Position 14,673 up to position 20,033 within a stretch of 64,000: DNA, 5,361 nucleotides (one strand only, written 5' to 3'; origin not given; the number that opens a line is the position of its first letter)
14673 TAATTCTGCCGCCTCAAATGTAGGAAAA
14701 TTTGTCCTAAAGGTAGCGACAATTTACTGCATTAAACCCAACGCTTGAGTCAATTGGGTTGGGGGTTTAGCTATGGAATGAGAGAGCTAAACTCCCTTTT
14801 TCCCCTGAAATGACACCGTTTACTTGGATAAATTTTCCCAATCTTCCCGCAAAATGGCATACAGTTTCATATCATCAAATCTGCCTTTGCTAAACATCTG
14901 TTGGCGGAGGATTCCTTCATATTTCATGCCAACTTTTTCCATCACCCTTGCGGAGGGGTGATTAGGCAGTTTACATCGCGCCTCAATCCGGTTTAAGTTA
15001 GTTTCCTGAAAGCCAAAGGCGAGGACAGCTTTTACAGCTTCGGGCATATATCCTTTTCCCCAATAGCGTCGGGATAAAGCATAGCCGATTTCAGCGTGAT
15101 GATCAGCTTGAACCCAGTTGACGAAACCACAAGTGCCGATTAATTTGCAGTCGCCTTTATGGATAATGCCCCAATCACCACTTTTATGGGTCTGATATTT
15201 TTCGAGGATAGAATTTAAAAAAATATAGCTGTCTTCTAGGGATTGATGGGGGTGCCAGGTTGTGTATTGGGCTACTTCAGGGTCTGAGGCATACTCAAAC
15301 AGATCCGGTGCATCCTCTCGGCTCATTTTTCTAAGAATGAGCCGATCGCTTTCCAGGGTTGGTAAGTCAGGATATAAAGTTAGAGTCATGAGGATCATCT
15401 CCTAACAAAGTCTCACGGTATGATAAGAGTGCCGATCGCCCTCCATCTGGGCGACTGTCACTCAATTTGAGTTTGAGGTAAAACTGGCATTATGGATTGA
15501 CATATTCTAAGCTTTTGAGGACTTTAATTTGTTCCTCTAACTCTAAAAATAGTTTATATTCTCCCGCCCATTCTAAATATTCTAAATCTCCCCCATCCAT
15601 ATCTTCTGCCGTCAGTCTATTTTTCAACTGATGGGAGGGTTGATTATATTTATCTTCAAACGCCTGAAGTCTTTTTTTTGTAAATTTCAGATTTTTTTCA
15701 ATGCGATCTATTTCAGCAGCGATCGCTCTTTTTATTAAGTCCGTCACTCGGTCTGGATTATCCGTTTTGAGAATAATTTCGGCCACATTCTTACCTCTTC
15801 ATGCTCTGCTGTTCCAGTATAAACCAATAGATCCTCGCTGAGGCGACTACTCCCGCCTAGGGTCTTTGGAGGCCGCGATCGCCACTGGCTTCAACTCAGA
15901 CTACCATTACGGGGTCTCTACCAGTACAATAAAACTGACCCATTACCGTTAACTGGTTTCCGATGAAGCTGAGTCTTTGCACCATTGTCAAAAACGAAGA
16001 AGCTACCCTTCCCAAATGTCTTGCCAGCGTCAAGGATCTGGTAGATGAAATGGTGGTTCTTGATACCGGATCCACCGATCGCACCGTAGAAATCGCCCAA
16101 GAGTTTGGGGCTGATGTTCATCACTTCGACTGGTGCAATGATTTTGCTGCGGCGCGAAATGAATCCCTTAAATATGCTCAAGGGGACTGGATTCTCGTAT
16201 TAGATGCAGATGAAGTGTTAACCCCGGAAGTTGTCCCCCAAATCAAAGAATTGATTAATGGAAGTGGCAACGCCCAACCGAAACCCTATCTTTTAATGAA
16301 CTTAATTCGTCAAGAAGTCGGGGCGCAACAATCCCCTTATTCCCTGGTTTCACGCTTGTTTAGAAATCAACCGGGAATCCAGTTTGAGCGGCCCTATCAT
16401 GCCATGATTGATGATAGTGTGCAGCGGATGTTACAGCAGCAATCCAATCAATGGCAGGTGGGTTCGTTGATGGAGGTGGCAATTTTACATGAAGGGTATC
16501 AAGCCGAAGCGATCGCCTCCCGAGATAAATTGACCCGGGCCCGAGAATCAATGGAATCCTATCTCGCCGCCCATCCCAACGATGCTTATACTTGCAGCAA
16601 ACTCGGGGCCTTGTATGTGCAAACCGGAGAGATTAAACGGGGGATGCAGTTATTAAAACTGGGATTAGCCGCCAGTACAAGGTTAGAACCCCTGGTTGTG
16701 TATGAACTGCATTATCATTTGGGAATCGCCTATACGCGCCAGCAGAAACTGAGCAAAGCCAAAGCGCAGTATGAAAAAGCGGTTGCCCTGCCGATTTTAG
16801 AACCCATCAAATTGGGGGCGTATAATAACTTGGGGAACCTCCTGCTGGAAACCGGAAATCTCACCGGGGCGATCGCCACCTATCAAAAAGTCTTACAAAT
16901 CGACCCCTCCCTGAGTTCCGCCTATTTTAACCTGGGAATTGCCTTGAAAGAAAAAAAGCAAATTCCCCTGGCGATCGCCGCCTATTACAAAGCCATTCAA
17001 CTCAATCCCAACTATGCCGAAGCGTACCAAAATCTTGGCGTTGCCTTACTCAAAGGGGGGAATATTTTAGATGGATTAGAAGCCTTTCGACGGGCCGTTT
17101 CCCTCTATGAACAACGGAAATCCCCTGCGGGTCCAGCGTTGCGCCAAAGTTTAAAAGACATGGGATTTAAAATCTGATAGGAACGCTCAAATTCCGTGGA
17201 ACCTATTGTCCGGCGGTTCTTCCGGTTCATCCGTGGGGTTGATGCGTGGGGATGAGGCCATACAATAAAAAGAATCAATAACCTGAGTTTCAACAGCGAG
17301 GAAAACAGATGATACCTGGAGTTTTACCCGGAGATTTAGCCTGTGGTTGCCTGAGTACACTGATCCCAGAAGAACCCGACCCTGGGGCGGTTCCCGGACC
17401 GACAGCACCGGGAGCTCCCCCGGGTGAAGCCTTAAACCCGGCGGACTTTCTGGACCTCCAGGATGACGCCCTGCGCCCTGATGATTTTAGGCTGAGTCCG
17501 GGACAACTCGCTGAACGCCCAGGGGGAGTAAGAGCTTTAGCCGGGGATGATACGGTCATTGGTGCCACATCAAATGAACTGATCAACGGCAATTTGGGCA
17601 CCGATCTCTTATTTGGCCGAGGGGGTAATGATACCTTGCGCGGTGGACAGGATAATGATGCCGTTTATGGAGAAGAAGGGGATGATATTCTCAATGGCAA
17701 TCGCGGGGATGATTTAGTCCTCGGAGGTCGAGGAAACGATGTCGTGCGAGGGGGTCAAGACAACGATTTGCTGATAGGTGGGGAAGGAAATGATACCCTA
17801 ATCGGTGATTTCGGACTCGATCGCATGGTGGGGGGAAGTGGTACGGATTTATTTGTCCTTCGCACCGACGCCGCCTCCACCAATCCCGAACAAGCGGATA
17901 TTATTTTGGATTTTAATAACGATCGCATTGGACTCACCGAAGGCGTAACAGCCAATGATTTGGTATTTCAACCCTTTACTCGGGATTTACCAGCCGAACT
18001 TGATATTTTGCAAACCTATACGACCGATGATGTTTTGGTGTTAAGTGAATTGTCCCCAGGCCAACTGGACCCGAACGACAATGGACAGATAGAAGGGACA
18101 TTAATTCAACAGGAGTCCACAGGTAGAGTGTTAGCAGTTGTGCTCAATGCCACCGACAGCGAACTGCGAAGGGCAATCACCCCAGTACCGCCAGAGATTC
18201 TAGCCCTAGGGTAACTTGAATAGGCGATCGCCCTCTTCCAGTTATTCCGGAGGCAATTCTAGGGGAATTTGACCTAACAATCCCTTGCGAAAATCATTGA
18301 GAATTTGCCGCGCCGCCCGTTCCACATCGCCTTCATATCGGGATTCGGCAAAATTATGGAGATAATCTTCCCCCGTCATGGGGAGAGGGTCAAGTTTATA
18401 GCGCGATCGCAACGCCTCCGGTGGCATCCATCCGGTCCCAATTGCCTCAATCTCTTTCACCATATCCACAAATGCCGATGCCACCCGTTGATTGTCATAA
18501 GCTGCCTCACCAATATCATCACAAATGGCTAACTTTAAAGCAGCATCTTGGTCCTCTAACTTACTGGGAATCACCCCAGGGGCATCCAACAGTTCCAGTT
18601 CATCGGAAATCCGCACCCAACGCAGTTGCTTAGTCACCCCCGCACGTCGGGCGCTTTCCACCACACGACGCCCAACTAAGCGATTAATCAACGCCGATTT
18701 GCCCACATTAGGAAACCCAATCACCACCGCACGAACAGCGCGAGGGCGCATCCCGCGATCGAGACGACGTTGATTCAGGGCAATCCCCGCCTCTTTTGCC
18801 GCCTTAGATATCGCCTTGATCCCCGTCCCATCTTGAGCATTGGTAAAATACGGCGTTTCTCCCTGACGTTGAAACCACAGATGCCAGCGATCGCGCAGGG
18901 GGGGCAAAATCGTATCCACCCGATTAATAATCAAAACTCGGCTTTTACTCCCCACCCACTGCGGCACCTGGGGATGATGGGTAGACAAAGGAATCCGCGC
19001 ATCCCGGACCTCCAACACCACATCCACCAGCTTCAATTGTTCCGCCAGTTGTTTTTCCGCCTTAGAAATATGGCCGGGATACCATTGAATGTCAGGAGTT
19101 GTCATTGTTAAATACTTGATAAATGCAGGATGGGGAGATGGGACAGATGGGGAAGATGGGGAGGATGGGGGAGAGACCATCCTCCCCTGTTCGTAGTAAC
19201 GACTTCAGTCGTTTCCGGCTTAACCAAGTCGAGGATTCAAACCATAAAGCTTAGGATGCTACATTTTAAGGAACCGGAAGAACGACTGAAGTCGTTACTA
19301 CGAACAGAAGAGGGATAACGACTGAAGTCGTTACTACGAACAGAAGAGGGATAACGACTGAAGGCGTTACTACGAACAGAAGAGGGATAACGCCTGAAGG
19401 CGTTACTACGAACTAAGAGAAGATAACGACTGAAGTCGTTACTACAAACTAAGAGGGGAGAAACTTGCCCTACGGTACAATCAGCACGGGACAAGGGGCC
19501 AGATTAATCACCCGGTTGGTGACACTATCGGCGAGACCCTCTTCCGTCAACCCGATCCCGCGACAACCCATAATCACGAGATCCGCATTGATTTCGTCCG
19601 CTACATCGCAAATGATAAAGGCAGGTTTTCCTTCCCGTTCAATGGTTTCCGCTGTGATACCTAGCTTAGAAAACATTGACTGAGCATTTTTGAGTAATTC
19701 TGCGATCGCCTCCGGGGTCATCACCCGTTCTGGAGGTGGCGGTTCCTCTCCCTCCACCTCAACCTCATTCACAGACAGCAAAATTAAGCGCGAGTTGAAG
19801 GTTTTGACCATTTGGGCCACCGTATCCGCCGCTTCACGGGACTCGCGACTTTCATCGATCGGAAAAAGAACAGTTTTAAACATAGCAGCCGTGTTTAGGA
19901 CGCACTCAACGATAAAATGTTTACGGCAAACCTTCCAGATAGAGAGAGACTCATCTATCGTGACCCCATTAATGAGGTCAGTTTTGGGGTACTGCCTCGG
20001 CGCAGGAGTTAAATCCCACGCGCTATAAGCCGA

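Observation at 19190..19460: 36-bp tandem arrays of a palindromic hairpin unit with compensatory stem substitutions. Same family dispersed at nine or more loci.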

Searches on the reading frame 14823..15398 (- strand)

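Call 26: search_protein_families(library=pfam, proteins=[window:14823-15398:-], max_evalue=0.01)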
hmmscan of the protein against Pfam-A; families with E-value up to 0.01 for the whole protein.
window:14823-15398:- (192 aa): 4 families
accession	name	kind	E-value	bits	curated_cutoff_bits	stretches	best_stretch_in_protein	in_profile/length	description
PF13302.13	Acetyltransf_3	-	4.8e-39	134.6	25.4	1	19-159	1-138/138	Acetyltransferase (GNAT) domain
PF00583.31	Acetyltransf_1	-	4.4e-12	46.7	20.7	1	68-158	28-116/116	Acetyltransferase (GNAT) family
PF13420.13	Acetyltransf_4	-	2.7e-07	31.2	24.3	1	23-177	2-153/155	Acetyltransferase (GNAT) domain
PF13523.12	Acetyltransf_8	-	0.0043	17.1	27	0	110-162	89-141/145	Acetyltransferase (GNAT) domain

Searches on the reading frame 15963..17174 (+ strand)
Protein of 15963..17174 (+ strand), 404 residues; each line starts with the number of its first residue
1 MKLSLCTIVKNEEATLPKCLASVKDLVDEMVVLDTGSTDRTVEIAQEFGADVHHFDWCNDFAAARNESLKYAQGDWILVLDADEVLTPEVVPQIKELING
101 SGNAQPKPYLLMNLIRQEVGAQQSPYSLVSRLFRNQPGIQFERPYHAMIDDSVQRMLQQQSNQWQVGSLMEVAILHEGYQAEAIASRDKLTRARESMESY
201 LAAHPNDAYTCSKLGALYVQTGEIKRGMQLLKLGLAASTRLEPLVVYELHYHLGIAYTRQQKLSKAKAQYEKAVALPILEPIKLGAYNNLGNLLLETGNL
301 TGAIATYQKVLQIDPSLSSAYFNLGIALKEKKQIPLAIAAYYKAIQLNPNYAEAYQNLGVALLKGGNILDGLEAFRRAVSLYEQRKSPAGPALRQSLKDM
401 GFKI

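Call 63: search_protein_families(library=pfam, proteins=[window:15963-17174:+], max_evalue=0.001)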
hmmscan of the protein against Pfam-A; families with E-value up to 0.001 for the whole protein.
window:15963-17174:+ (404 aa): 17 families
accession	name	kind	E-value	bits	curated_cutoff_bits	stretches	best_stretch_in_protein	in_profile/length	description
PF00515.34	TPR_1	-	2.8e-25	87.5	27.8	2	319-351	2-34/34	Tetratricopeptide repeat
PF00535.33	Glycos_transf_2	-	3.8e-24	85.9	23.3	1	4-104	1-111/168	Glycosyl transferase family 2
PF07719.23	TPR_2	-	1.1e-20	72.4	27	3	286-316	3-33/34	Tetratricopeptide repeat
PF13414.12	TPR_11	-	2.2e-20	72.5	26.8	2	291-330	1-40/42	TPR repeat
PF13181.12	TPR_8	-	2.5e-19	68.2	25.7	2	286-316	3-33/34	Tetratricopeptide repeat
PF13431.12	TPR_17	-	2.3e-17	62.1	24.4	2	341-368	2-29/34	Tetratricopeptide repeat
PF13432.12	TPR_16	-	2.6e-16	60.2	32.7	2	253-316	3-63/65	Tetratricopeptide repeat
PF13424.12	TPR_12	-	1.5e-14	54.4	30.1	2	286-347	5-74/77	Tetratricopeptide repeat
PF14559.12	TPR_19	-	1.8e-13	51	25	0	260-322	4-62/68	Tetratricopeptide repeat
PF13428.12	TPR_14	-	3.6e-12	46.1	23.5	0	286-325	3-42/44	Tetratricopeptide repeat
PF13371.12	TPR_9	-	9.6e-10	38.8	35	0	329-385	6-62/73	Tetratricopeptide repeat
PF13704.12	Glyco_tranf_2_4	-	1.1e-09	39.2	27.5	1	10-90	1-88/98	Glycosyl transferase family 2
PF13374.12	TPR_10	-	1.2e-09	38.3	27.5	0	285-313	3-31/42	Tetratricopeptide repeat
PF13174.12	TPR_6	-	9.1e-09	35.8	26.3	0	320-350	2-32/33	Tetratricopeptide repeat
PF13176.12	TPR_7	-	4.2e-06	26.9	27.9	0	286-317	1-32/36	Tetratricopeptide repeat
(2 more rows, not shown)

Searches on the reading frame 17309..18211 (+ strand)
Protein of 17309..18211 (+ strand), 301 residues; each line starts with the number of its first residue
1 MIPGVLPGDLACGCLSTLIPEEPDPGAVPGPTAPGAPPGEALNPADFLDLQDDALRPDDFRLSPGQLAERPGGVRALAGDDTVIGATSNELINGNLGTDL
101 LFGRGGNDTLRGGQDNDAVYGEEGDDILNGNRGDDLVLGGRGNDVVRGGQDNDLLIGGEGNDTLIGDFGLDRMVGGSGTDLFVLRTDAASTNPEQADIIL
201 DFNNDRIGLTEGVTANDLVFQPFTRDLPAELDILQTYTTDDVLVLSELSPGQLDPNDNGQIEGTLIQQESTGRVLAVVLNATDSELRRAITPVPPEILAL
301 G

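Call 27: search_protein_families(library=pfam, proteins=[window:17309-18211:+], max_evalue=0.001)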
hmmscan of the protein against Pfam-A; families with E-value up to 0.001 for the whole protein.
window:17309-18211:+ (301 aa): 2 families
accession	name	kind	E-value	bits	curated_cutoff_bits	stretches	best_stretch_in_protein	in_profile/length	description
PF00353.25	HemolysinCabind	-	5.5e-27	93.8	23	5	120-155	1-36/36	RTX calcium-binding nonapeptide repeat (4 copies)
PF08548.17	Peptidase_M10_C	-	0.00075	19.8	20.7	0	146-211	75-131/193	Peptidase M10 serralysin C terminal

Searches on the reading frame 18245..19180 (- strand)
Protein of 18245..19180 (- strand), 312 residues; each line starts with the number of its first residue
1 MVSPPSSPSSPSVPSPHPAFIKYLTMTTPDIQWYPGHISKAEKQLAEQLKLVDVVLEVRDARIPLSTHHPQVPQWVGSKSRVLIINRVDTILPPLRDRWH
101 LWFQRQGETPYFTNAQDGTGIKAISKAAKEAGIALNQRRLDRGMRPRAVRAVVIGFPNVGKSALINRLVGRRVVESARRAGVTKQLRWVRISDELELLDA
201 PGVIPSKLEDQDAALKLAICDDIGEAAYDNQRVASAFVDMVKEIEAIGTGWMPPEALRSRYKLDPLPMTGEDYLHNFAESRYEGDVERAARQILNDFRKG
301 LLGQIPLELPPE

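Call 27: search_protein_families(library=pfam, proteins=[window:18245-19180:-], max_evalue=0.001)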
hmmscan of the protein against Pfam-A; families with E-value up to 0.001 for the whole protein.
window:18245-19180:- (312 aa): 4 families
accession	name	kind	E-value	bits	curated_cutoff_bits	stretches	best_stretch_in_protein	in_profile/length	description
PF01926.29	MMR_HSR1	-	1.2e-14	54.8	21.9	1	151-210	2-63/113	50S ribosome-binding GTPase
PF02421.24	FeoB_N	-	4.8e-05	23.4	27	1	151-203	3-57/156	Ferrous iron transport protein B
PF04548.22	AIG1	-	0.00029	20.6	27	1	150-217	2-73/212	AIG1 family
PF00350.29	Dynamin_N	-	0.00067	20.1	27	0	152-176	2-26/168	Dynamin family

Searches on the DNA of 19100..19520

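Call 62: search_rna_families(source=window, start=19100, end=19520, threshold=evalue, max_evalue=1)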
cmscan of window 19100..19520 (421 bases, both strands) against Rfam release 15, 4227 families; matches with E-value up to 1: 8.
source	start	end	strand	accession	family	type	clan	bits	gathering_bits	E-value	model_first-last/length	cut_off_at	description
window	19187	19307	+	RF03719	mir-3914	Gene; miRNA;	-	26.2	97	0.002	1-95/95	no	mir-3914 microRNA precursor family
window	19179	19352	-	RF04143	MIR869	Gene; miRNA;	-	22.8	330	0.0018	1-298/298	no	MIR869 microRNA precursor family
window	19155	19191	+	RF03778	mir-483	Gene; miRNA;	-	21.7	60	0.12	1-75/75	no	mir-483 microRNA precursor family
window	19191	19303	-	RF04211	MIR5185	Gene; miRNA;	-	19.4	101.7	0.29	8-108/111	no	MIR5185 microRNA precursor family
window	19189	19305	-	RF03719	mir-3914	Gene; miRNA;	-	19.3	97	0.22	1-95/95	no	mir-3914 microRNA precursor family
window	19196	19299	+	RF03344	mir-5365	Gene; miRNA;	-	17.4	70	0.82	1-78/78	no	mir-5365 microRNA precursor family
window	19201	19329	+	RF00373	RNaseP_arch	Gene; ribozyme;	CL00002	16.6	84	0.0084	1-288/288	no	Archaeal RNase P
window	19352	19470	+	RF00084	CsrC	Gene; sRNA;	CL00106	13.6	61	0.062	1-255/255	no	CsrC RNA family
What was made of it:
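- On Any curated Rfam RNA family: Only sub-threshold hits to miRNA-precursor, archaeal RNase P and CsrC models appear at E <= 1 (call 62).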

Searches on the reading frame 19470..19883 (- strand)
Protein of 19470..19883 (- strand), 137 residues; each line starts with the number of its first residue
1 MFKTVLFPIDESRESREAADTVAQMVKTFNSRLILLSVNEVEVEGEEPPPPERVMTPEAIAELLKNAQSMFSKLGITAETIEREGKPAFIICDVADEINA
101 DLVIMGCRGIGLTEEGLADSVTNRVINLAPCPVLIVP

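Call 26: search_protein_families(library=pfam, proteins=[window:19473-19883:-], max_evalue=0.01)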
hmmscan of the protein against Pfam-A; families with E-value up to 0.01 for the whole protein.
window:19473-19883:- (137 aa): 1 family
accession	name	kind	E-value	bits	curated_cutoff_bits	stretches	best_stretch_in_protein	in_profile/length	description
PF00582.32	Usp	-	1.4e-29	103.9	24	1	1-137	1-141/141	Universal stress protein family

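Call 34: find_encoding_contigs(protein=window:19470-19883:-, flank=3000, max_places=6)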
Protein window:19470-19883:- (137 aa): no gene with exactly this product is on record in the collection.
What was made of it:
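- Tried and rejected: It is not on record (call 34), so the source genome appears not to be in that collection.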
